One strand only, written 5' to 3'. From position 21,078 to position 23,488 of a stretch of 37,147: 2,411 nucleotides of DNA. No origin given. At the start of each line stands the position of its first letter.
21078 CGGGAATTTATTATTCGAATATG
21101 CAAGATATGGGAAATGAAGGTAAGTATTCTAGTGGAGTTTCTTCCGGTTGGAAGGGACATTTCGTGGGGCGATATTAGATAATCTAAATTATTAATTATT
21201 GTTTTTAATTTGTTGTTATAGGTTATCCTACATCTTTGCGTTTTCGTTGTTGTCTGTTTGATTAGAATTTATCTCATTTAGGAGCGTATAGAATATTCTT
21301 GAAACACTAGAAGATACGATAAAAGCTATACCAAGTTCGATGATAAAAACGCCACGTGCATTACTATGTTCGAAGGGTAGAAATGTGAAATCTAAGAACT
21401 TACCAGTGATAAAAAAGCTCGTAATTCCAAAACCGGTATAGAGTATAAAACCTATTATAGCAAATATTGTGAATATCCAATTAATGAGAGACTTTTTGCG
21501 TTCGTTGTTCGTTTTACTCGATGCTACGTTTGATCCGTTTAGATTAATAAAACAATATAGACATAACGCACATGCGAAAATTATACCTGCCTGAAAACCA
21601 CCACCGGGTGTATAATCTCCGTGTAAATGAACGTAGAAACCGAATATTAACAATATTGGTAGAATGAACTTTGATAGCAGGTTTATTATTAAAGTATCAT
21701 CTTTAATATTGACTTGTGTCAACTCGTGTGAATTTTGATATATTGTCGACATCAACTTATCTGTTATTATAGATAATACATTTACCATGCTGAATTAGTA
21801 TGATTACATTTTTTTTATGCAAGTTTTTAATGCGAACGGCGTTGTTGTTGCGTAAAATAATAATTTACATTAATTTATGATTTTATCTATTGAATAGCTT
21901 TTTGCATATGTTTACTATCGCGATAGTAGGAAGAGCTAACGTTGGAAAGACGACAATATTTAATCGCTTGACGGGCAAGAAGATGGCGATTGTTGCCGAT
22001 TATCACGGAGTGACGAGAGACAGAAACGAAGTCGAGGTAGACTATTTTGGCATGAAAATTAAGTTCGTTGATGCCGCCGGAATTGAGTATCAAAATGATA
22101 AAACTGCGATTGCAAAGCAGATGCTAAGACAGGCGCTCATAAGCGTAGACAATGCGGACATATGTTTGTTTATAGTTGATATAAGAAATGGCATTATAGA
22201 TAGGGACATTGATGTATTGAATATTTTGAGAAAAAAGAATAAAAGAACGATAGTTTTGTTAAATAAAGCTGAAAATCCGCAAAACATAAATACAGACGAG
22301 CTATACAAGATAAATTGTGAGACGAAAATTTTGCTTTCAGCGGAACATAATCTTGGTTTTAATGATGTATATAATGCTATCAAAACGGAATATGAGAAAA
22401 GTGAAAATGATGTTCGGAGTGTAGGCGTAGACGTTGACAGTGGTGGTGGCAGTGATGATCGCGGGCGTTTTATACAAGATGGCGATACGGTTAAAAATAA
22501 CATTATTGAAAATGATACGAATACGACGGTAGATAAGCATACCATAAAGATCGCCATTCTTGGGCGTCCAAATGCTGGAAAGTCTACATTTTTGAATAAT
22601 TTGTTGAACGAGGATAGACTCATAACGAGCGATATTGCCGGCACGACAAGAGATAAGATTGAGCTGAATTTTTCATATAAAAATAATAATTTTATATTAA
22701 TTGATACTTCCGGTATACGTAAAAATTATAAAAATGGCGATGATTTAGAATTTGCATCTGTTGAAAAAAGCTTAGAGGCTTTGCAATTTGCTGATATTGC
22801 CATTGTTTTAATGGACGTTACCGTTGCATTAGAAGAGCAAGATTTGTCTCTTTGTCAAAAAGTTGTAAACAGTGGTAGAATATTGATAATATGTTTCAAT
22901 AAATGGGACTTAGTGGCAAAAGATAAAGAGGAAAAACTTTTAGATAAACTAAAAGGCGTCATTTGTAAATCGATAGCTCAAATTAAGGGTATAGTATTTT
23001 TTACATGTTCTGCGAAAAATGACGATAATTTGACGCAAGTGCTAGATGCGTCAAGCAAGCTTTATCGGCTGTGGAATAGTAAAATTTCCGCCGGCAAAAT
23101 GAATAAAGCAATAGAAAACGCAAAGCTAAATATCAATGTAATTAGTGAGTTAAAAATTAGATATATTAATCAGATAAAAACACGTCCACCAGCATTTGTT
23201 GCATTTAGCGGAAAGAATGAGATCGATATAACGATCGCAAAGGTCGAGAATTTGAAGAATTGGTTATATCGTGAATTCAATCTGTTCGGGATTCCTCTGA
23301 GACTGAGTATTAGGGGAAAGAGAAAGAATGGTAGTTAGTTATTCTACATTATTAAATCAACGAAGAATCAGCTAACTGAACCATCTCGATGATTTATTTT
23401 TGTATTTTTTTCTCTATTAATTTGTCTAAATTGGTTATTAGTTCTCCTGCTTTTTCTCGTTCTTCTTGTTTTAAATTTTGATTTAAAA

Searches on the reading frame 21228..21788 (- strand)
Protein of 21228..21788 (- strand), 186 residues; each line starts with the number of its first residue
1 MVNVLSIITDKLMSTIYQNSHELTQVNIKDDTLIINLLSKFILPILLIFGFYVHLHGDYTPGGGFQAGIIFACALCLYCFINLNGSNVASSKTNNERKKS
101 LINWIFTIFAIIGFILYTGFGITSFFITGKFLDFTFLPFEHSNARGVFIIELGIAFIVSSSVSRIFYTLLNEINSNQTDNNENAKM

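Call 59: search_protein_families(library=pfam, proteins=[window:21228-21788:-], max_evalue=0.00001)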
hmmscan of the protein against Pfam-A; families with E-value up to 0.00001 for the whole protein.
window:21228-21788:- (186 aa): 1 family
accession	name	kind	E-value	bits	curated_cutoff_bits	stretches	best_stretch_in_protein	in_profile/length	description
PF04039.18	MnhB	-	6.3e-20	72.1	22.5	1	34-162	1-125/127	Domain related to MnhB subunit of Na+/H+ antiporter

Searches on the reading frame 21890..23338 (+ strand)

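Call 59: search_protein_families(library=pfam, proteins=[window:21890-23338:+], max_evalue=0.00001)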
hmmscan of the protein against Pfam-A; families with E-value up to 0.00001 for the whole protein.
window:21890-23338:+ (482 aa): 10 families
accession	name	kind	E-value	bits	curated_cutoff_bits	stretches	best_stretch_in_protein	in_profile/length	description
PF01926.29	MMR_HSR1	-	9e-52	174.4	21.9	2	9-126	1-113/113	50S ribosome-binding GTPase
PF02421.24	FeoB_N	-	2.1e-28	99.3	27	2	9-160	2-152/156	Ferrous iron transport protein B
PF00009.33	GTP_EFTU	-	1e-16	61.5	26.5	1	218-390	3-184/188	Elongation factor Tu GTP binding domain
PF00350.29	Dynamin_N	-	4.2e-15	56.6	27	0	221-262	1-41/168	Dynamin family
PF14714.11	KH_dom-like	-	2.1e-09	38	27.3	1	398-475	1-81/81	KH-domain-like of EngA bacterial GTPase enzymes, C-terminal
PF04548.22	AIG1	-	8.3e-09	35.5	27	0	9-124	2-123/212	AIG1 family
PF00071.28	Ras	-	5e-08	33.1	21.6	0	220-387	1-155/162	Ras family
PF00025.27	Arf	-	7.9e-08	32.4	22.3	0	215-386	11-168/174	ADP-ribosylation factor family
PF09439.16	SRPRB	-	2.6e-07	30.6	25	0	9-67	5-58/178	Signal recognition particle receptor beta subunit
PF03193.22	RsgA_GTPase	-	2.7e-07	31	30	0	221-277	109-169/174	RsgA GTPase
